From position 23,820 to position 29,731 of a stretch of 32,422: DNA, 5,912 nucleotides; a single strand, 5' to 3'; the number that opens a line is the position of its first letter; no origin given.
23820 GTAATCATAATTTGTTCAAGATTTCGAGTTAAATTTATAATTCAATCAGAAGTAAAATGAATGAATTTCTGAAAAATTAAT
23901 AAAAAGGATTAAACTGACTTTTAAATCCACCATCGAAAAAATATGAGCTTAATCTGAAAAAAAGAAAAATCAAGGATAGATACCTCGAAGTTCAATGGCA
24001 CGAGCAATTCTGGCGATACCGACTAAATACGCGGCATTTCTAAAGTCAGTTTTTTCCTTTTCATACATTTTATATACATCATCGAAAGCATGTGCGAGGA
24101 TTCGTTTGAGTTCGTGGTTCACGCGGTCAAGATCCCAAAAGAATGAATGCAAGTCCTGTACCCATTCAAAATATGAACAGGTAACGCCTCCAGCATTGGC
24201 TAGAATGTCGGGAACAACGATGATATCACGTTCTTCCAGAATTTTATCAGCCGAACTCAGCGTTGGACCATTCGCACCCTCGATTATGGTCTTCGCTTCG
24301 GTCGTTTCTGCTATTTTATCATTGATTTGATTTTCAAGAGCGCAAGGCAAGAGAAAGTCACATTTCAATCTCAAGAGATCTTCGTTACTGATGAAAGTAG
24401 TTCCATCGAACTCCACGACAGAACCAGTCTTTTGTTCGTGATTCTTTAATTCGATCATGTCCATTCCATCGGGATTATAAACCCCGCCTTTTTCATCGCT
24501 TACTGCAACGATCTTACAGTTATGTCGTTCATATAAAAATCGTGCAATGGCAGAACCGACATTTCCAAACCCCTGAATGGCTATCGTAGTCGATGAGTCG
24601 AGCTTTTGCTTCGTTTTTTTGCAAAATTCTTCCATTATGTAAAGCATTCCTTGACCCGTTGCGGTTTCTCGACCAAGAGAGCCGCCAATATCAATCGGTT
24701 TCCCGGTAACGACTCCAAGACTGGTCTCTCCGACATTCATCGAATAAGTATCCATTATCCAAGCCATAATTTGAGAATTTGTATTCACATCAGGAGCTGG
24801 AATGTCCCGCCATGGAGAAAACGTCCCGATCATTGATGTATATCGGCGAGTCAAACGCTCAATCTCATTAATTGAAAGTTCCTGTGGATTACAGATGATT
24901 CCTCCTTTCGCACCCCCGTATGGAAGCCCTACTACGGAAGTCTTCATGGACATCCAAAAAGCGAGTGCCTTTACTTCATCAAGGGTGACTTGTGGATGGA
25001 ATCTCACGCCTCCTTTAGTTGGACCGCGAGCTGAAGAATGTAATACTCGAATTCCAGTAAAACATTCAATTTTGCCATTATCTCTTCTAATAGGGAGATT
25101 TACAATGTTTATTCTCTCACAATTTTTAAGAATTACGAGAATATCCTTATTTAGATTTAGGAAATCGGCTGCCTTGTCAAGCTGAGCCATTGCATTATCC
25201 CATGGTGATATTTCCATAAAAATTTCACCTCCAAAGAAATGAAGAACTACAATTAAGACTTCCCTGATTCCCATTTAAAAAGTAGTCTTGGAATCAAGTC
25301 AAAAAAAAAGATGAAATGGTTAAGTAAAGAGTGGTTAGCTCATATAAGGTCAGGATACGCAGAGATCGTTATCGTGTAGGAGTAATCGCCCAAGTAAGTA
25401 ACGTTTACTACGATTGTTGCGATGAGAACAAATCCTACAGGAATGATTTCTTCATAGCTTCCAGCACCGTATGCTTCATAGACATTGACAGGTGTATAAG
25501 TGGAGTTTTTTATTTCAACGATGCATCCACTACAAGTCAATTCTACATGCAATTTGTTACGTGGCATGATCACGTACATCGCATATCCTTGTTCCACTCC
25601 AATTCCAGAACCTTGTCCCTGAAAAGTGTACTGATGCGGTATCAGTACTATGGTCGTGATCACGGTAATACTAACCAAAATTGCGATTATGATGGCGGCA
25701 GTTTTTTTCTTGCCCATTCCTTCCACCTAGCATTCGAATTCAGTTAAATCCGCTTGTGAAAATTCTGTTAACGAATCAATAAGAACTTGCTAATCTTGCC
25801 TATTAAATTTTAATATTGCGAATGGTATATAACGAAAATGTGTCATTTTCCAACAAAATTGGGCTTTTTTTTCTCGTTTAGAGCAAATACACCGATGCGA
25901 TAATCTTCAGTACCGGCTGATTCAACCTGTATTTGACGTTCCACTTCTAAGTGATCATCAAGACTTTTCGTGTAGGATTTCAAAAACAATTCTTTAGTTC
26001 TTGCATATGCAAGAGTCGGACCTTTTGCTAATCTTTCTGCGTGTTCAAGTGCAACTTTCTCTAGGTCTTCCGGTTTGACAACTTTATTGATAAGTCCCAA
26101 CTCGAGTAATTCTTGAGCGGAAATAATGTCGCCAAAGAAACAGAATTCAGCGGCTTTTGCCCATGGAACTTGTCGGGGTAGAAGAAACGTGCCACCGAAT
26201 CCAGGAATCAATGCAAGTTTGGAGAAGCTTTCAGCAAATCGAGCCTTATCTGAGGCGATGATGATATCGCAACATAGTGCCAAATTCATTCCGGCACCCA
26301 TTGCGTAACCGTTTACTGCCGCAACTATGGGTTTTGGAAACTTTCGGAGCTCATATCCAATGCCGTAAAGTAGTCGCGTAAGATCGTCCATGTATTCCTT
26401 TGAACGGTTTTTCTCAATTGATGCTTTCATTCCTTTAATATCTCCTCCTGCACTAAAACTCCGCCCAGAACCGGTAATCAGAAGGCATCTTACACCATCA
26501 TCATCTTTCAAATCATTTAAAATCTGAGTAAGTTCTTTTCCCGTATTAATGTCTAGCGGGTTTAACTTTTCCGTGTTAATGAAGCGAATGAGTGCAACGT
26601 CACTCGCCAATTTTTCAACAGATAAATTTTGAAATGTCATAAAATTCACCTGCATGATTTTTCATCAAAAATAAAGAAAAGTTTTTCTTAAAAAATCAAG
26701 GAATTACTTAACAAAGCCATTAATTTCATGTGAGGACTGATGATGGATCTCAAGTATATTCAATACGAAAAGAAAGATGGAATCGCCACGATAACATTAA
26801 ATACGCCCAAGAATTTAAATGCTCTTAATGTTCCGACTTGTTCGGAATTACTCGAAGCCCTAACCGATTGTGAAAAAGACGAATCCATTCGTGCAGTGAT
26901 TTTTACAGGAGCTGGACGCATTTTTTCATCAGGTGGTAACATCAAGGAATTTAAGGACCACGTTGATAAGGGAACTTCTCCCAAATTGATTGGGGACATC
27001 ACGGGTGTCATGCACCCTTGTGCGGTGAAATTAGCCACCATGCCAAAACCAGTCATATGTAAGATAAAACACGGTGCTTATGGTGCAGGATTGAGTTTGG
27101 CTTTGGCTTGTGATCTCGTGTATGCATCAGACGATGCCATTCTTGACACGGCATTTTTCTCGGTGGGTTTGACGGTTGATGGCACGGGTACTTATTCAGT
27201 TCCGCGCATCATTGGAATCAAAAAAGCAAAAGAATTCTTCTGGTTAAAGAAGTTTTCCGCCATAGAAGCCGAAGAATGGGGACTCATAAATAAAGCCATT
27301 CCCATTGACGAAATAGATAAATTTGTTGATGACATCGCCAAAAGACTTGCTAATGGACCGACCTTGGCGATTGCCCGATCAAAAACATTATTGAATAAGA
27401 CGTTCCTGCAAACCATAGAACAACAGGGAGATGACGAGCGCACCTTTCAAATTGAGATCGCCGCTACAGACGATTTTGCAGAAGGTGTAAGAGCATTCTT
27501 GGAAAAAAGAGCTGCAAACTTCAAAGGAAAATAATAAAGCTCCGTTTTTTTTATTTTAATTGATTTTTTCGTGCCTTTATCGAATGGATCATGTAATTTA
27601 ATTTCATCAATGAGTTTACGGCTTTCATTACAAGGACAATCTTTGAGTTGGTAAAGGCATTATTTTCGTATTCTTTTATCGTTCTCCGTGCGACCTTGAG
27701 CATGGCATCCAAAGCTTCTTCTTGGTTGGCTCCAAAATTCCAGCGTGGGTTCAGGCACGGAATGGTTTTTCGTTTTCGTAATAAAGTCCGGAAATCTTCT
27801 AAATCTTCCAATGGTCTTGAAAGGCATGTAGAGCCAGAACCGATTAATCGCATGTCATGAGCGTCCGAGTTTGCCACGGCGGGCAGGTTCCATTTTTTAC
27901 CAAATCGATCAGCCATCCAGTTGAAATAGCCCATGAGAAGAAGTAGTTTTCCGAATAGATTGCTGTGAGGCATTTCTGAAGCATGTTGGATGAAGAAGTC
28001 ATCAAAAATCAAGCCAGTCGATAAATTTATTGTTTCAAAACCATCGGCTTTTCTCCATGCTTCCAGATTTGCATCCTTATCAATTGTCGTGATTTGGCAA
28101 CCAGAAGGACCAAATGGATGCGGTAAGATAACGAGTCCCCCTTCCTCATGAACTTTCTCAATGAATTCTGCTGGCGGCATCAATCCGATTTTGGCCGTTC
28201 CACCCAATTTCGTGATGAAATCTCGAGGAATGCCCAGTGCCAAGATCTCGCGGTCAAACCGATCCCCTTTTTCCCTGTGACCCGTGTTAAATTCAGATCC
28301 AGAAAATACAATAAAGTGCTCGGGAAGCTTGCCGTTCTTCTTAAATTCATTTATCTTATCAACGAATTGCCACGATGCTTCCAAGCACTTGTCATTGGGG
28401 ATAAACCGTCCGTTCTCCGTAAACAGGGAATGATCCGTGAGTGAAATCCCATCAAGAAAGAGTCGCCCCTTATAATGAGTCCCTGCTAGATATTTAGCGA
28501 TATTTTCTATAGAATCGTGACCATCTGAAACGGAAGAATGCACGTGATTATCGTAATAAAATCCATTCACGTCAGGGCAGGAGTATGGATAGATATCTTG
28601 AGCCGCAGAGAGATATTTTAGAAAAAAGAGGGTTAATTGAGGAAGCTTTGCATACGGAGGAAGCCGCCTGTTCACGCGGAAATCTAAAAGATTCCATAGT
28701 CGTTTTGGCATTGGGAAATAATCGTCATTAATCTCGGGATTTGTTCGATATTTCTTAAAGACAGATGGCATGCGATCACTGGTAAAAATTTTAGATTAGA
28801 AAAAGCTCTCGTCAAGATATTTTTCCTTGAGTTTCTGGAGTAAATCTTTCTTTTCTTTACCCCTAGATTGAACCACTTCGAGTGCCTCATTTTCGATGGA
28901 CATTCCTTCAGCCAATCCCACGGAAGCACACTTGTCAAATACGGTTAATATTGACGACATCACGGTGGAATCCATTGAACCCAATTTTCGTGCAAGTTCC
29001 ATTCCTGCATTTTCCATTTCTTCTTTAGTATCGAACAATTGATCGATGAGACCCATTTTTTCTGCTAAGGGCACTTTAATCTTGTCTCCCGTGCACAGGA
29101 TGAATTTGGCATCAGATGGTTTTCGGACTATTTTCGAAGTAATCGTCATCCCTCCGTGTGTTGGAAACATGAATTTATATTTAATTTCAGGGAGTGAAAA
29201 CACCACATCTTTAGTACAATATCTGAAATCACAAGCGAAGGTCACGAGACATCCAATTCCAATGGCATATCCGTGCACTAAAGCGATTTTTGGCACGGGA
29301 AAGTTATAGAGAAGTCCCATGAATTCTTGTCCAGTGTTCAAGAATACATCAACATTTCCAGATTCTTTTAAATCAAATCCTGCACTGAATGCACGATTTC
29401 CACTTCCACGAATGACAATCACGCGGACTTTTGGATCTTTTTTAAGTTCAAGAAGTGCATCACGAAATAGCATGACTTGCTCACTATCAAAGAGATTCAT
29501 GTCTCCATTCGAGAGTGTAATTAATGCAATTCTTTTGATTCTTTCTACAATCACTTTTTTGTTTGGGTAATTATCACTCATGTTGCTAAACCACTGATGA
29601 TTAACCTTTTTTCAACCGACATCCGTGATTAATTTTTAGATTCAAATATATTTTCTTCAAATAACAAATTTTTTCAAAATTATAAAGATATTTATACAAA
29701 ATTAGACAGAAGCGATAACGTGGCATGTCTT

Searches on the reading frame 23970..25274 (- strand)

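Call 59: search_protein_families(library=pfam, proteins=[window:23970-25274:-], max_evalue=0.0001)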
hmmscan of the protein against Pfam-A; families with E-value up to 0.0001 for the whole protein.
window:23970-25274:- (434 aa): 2 families
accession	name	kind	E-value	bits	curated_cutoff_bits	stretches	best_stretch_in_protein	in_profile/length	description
PF00208.27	ELFV_dehydrog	-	1.6e-77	260.9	23.4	1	197-431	1-241/241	Glutamate/Leucine/Phenylalanine/Valine dehydrogenase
PF02812.23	ELFV_dehydrog_N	-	4.1e-52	175.7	25.3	1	53-178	2-128/129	Glu/Leu/Phe/Val dehydrogenase, dimerisation domain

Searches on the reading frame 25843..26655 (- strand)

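Call 59: search_protein_families(library=pfam, proteins=[window:25843-26655:-], max_evalue=0.0001)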
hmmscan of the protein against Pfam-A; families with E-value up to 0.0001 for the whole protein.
window:25843-26655:- (270 aa): 2 families
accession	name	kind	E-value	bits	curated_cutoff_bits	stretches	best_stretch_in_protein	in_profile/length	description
PF00378.25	ECH_1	-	2e-59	201.4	27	1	18-269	4-250/251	Enoyl-CoA hydratase/isomerase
PF16113.10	ECH_2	-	2.4e-33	116.5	27.2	1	23-201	4-180/335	Enoyl-CoA hydratase/isomerase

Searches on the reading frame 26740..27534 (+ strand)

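Call 59: search_protein_families(library=pfam, proteins=[window:26740-27534:+], max_evalue=0.0001)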
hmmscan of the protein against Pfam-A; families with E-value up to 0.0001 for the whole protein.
window:26740-27534:+ (264 aa): 2 families
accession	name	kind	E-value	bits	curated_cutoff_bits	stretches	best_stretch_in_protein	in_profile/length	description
PF00378.25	ECH_1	-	8.3e-52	176.5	27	1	10-263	1-250/251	Enoyl-CoA hydratase/isomerase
PF16113.10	ECH_2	-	9.3e-26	91.6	27.2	1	16-201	2-186/335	Enoyl-CoA hydratase/isomerase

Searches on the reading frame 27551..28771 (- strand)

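Call 59: search_protein_families(library=pfam, proteins=[window:27551-28771:-], max_evalue=0.0001)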
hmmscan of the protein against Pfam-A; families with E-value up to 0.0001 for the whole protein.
window:27551-28771:- (406 aa): 1 family
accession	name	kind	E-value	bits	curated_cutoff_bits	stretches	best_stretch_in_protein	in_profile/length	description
PF13263.12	PHP_C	-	4.7e-11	42.5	21.3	1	282-336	2-56/56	PHP-associated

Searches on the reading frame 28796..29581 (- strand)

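Call 59: search_protein_families(library=pfam, proteins=[window:28796-29581:-], max_evalue=0.0001)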
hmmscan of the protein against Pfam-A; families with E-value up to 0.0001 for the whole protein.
window:28796-29581:- (261 aa): 2 families
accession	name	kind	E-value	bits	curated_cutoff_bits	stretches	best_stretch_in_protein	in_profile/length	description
PF00378.25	ECH_1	-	1.1e-33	117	27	1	16-248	4-238/251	Enoyl-CoA hydratase/isomerase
PF16113.10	ECH_2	-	3.2e-19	70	27.2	1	27-216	11-203/335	Enoyl-CoA hydratase/isomerase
